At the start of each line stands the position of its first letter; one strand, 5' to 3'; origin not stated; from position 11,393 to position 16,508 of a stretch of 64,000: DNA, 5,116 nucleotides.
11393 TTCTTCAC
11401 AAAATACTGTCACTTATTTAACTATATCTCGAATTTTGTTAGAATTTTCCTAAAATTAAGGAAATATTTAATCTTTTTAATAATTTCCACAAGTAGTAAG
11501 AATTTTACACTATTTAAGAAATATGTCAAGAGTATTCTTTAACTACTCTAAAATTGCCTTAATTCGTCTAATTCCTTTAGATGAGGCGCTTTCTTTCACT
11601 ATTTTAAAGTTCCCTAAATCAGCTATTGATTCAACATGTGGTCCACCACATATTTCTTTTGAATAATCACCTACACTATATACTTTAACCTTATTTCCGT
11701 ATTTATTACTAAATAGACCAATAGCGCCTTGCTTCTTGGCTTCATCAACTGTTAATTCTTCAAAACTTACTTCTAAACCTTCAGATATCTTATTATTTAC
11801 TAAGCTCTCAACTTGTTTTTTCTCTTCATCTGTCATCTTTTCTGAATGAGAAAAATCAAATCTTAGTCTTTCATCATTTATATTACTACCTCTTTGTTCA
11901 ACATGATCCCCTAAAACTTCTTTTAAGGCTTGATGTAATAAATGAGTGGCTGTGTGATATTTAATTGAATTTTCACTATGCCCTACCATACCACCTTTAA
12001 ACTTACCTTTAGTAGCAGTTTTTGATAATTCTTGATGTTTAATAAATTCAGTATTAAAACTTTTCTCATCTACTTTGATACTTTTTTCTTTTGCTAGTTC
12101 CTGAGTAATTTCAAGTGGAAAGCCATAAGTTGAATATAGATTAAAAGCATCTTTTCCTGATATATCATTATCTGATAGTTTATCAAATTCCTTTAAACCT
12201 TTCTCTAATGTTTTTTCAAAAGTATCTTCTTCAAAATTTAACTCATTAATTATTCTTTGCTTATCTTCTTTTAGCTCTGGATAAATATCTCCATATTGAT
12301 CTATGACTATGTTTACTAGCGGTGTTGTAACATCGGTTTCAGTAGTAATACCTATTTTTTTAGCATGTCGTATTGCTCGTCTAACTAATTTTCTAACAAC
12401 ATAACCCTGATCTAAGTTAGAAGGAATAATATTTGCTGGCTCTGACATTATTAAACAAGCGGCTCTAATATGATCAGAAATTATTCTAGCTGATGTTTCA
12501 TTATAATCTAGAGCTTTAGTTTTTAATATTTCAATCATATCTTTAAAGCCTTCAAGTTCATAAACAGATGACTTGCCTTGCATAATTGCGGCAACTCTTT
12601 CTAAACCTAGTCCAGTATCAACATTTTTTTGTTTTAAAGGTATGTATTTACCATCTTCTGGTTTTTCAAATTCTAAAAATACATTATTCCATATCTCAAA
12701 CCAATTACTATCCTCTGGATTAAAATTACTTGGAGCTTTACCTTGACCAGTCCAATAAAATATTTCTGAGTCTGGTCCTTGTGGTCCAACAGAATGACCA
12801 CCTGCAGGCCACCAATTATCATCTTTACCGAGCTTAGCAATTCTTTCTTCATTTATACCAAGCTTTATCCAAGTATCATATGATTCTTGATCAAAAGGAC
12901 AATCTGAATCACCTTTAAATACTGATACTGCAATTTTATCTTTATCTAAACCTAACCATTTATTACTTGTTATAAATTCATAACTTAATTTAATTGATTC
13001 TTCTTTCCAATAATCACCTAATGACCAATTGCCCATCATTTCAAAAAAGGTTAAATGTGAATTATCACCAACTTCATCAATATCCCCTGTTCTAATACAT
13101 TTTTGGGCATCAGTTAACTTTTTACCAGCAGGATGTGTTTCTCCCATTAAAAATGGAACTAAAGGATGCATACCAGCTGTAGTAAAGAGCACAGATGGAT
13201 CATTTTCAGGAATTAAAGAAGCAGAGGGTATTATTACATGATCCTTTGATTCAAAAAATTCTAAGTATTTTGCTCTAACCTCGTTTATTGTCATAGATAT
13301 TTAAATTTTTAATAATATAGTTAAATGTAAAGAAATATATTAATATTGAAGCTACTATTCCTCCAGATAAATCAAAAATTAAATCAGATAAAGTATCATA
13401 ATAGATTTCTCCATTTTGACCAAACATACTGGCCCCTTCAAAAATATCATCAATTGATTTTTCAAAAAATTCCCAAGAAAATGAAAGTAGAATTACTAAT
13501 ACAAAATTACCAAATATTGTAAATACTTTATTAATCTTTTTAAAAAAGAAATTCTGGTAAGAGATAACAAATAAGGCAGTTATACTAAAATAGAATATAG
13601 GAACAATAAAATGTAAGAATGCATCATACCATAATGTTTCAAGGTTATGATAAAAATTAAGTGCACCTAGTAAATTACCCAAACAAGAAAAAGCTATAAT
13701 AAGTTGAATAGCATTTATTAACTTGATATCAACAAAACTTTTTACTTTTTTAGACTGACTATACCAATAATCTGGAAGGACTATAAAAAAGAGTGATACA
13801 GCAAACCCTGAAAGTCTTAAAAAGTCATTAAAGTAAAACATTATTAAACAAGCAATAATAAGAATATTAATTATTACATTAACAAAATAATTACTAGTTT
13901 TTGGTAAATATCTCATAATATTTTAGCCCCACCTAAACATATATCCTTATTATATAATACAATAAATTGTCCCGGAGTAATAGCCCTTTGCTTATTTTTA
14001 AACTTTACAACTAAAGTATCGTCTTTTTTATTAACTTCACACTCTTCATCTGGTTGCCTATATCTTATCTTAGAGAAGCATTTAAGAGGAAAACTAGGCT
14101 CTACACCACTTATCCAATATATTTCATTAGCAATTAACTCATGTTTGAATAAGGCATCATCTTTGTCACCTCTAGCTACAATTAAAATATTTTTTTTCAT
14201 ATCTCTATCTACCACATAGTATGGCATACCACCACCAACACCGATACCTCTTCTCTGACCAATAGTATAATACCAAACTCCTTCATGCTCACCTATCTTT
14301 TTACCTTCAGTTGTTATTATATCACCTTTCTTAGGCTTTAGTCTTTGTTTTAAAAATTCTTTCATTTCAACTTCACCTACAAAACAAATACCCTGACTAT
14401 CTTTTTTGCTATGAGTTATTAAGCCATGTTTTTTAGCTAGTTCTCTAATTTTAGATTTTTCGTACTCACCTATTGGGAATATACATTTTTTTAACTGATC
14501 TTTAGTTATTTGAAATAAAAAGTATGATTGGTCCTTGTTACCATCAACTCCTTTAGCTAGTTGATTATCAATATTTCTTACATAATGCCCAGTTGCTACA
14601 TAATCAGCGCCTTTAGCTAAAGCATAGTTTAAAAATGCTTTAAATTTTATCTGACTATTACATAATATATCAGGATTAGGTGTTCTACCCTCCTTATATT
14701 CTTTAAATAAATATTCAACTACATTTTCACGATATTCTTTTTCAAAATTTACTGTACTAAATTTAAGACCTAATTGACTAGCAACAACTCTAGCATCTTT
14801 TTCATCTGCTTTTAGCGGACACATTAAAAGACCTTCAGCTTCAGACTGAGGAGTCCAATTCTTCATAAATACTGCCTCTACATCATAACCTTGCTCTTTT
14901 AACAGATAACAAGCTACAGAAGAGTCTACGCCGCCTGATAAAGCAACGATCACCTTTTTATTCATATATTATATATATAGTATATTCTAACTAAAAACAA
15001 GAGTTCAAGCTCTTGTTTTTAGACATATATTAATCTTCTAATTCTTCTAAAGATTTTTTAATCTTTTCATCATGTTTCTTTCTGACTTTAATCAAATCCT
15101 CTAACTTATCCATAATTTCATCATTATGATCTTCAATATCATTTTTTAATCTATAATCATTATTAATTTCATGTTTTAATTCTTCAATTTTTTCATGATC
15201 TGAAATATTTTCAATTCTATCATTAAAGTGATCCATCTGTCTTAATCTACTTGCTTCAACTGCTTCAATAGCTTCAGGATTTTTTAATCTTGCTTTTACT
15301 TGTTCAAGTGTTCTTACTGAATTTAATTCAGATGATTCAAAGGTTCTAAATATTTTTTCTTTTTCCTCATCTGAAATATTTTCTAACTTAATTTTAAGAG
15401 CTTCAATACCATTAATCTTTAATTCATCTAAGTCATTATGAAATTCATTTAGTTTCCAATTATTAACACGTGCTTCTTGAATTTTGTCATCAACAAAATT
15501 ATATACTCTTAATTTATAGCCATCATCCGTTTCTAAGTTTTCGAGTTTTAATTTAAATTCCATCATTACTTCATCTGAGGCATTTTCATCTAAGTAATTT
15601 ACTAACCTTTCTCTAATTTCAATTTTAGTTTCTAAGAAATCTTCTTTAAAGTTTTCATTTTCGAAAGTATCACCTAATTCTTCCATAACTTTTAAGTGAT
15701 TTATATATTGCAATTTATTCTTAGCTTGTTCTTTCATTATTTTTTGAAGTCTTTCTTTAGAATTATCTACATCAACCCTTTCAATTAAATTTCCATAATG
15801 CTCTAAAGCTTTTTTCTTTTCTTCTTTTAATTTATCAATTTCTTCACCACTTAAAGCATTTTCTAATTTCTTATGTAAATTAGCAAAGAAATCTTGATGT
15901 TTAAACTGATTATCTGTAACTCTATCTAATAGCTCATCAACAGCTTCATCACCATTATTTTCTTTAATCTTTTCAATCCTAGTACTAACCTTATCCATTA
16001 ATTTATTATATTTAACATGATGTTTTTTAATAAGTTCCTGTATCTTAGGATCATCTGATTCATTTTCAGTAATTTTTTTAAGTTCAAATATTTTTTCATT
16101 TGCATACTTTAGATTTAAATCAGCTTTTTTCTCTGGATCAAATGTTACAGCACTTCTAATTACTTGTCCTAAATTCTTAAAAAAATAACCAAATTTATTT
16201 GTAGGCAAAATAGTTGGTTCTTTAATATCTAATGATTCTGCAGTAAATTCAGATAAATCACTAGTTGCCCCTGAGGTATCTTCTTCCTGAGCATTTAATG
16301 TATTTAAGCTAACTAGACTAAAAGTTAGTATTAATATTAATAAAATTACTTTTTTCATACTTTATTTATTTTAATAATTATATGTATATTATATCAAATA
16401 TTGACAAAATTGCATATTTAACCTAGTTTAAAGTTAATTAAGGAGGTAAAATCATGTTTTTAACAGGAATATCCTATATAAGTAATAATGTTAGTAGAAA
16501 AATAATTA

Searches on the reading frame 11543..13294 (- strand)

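Call 66: search_protein_families(library=pfam, proteins=[window:11543-13294:-], max_evalue=0.001)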
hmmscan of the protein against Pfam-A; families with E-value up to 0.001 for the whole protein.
window:11543-13294:- (583 aa): 2 families
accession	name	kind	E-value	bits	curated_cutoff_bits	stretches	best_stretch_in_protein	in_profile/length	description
PF01411.24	tRNA-synt_2c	-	1.4e-127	427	30.3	1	5-436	1-437/552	tRNA synthetases class II (A)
PF07973.19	tRNA_SAD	-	1.1e-15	57.8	24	1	536-578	1-43/44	Threonyl and Alanyl tRNA synthetase second additional domain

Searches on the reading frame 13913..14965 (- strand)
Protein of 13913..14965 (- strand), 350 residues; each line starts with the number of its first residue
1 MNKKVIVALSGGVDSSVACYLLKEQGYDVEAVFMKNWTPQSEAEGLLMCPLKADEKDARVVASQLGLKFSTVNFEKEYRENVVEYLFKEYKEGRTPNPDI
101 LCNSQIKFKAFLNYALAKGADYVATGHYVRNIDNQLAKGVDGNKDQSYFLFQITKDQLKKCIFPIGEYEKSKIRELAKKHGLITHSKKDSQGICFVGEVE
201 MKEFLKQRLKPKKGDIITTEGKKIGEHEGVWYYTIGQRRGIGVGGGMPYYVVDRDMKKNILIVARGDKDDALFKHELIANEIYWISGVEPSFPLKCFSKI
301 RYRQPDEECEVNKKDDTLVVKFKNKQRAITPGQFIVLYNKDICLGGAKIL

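Call 66: search_protein_families(library=pfam, proteins=[window:13913-14965:-], max_evalue=0.001)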
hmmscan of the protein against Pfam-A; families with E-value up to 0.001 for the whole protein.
window:13913-14965:- (350 aa): 9 families
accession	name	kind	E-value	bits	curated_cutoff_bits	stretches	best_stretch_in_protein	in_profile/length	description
PF03054.22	tRNA_Me_trans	-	2e-77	259.9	20.6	1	3-197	1-201/202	tRNA methyl transferase HUP domain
PF20259.3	tRNA_Me_trans_M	-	1.2e-23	82.9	27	1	202-265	1-66/66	tRNA methyl transferase PRC-barrel domain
PF20258.4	tRNA_Me_trans_C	-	2.1e-23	82.9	20.6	1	275-349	2-77/77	Aminomethyltransferase beta-barrel domain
PF02568.20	ThiI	-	2.3e-07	31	20.5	1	3-78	4-76/197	Thiamine biosynthesis protein (ThiI)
PF02540.23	NAD_synthase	-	1.6e-06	27.9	21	1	3-123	19-123/242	NAD synthase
PF24167.1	DUF7411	-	5.2e-05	23.4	28.7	1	4-88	2-72/194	Family of unknown function (DUF7411)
PF06508.19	QueC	-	0.00022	21.2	22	0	4-34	1-31/210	Queuosine biosynthesis protein QueC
PF01171.26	ATP_bind_3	-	0.00048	20.4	27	0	4-31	1-32/182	PP-loop family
PF00764.25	Arginosuc_synth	-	0.00078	20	27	0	4-43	1-41/162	Arginosuccinate synthase N-terminal HUP domain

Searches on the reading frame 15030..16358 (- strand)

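Call 3: search_protein_families(library=pfam, proteins=[window:15030-16358:-], max_evalue=0.1)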
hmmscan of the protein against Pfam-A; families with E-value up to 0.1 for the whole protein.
window:15030-16358:- (442 aa): 4 families
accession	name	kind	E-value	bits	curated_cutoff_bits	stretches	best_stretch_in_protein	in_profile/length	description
PF18915.5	DUF5667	-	1.5e-10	41.8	27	1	54-149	5-98/99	Domain of unknown function (DUF5667)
PF17944.6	Arg_decarbox_C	-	0.016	16.1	23.3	0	140-188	1-48/51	Arginine decarboxylase C-terminal helical extension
PF18410.7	BTHB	-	0.058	13.8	25.6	0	236-271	4-39/72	Basic tilted helix bundle domain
PF20542.4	DUF6757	-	0.067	13.8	27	1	376-399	26-49/54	Family of unknown function (DUF6757)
